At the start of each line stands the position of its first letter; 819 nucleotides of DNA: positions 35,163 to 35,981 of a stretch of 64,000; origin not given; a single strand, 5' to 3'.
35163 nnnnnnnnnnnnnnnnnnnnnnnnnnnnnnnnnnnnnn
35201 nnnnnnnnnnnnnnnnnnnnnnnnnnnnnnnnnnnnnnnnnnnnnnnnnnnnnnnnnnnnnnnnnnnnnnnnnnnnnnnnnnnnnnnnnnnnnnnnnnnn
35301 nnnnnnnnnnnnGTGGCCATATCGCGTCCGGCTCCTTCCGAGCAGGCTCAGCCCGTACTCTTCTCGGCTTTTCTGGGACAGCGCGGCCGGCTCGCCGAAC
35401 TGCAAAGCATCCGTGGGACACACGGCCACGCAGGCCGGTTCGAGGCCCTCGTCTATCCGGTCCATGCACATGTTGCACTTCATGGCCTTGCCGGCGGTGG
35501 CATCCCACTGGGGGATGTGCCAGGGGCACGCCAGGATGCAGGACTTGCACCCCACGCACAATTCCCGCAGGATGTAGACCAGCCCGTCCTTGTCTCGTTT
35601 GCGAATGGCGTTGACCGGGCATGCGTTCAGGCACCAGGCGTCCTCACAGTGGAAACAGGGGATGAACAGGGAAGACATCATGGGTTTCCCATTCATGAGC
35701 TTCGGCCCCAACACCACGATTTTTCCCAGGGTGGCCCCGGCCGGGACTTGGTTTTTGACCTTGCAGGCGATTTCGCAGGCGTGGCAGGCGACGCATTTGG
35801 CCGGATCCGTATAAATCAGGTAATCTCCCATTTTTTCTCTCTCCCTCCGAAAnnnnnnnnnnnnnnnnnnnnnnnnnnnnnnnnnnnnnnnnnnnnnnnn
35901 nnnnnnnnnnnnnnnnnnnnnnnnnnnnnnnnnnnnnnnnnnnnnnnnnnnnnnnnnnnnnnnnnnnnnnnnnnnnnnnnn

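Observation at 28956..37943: A cytoplasmic Mo/W-bisPGD oxidoreductase and four-cluster ferredoxin are translationally coupled to rnfCDGEAB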

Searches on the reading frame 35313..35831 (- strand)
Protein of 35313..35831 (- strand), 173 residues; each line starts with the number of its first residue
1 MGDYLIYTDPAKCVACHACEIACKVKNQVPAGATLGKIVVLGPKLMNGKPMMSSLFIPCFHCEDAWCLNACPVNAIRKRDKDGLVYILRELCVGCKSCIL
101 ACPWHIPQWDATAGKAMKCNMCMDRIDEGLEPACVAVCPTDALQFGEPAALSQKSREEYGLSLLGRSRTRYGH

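Call 7: search_protein_families(library=pfam, proteins=[window:35313-35831:-])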
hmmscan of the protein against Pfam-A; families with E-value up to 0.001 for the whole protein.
window:35313-35831:- (173 aa): 12 families
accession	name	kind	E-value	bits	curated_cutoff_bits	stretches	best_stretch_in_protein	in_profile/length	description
PF13247.11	Fer4_11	-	9.8e-27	93.5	26.2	1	58-147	9-99/100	4Fe-4S dicluster domain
PF00037.32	Fer4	-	2.4e-13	49.7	21.1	1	85-105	1-21/24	4Fe-4S binding domain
PF12838.12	Fer4_7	-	7.3e-13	49.2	27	2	59-105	2-51/52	4Fe-4S dicluster domain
PF13237.11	Fer4_10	-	4.2e-10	39.8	25.5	2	85-139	2-53/53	4Fe-4S dicluster domain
PF13187.11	Fer4_9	-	7.5e-09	35.9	27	2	59-104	2-49/52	4Fe-4S dicluster domain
PF12797.12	Fer4_2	-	5.7e-08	32.7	24.5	1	85-104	3-22/22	4Fe-4S binding domain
PF12837.12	Fer4_6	-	6.5e-07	29.4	25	0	85-103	2-20/24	4Fe-4S binding domain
PF12798.12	Fer4_3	-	7.1e-07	30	27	0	92-106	1-15/15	4Fe-4S binding domain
PF14697.11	Fer4_21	-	1e-06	29.2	35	1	59-103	8-52/59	4Fe-4S dicluster domain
PF12800.12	Fer4_4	-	2.2e-06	27.9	24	0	90-103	2-15/17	4Fe-4S binding domain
PF25160.1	LdpA_Fe-S-bd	-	3.5e-06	27.1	27.6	1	67-105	9-41/49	LdpA Fe-S cluster-binding domain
PF13484.11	Fer4_16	-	0.00023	22.3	30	0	59-79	2-20/66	4Fe-4S double cluster binding domain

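Call 8: search_protein_families(library=ncbifam, proteins=[window:35313-35831:-], max_evalue=0.00001)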
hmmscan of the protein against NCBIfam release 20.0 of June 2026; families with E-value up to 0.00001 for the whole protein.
window:35313-35831:- (173 aa): 26 families (the best 25 are shown)
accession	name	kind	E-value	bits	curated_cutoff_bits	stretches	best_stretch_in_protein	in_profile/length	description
TIGR02951.1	DMSO_dmsB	equivalog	1.3e-39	135.9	214.1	1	6-154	4-159/161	DMSO/selenate family reductase complex B subunit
NF008134.0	PRK10882.1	equivalog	1.4e-29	103.2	263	1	59-155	113-215/329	hydrogenase 2 operon protein HybA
TIGR01582.1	FDH-beta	equivalog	3.3e-29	101.9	334.7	1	59-154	93-188/283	formate dehydrogenase subunit beta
TIGR03149.1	cyt_nit_nrfC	equivalog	3e-28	98.7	377.6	1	6-147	41-183/225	cytochrome c nitrite reductase Fe-S protein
NF045715.1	sulf_resp_HmcB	equivalog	7.8e-28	97.4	420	1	58-157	106-207/307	sulfate respiration complex iron-sulfur protein HmcB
NF038355.1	FDH3_beta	equivalog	4.5e-27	95.2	240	1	7-122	6-121/180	formate dehydrogenase FDH3 subunit beta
NF009408.0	PRK12769.1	equivalog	1.5e-26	92.7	1003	1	5-157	4-156/659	formate-dependent uric acid utilization protein AegA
NF011569.0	PRK14993.1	equivalog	9.8e-25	87.4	416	1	6-143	46-183/244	tetrathionate reductase subunit TtrB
TIGR03478.1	DMSO_red_II_bet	subfamily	1.9e-23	82.9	480.7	1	59-146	131-218/321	DMSO reductase family type II enzyme, iron-sulfur subunit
NF009451.0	PRK12809.1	equivalog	1.1e-22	80.1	1154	1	5-155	4-146/639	formate-dependent uric acid utilization protein YgfT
NF007658.0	PRK10330.1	equivalog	2.2e-22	79.4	260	1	5-157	4-166/181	electron transport protein HydN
NF041715.1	arsenate_red_ArrB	equivalog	7.4e-22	78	450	1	9-110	8-107/233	arsenate respiratory reductase iron-sulfur subunit ArrB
NF045797.1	DsrO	equivalog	5.8e-21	75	200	1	8-147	48-201/235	sulfate reduction electron transfer complex DsrMKJOP subunit DsrO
NF007382.0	PRK09898.1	equivalog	1e-18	67.7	213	1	7-144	62-199/208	ferredoxin-like protein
NF042979.1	EthbenzDh_ebdB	equivalog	2.3e-18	66.2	740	1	55-146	149-240/354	ethylbenzene dehydrogenase subunit beta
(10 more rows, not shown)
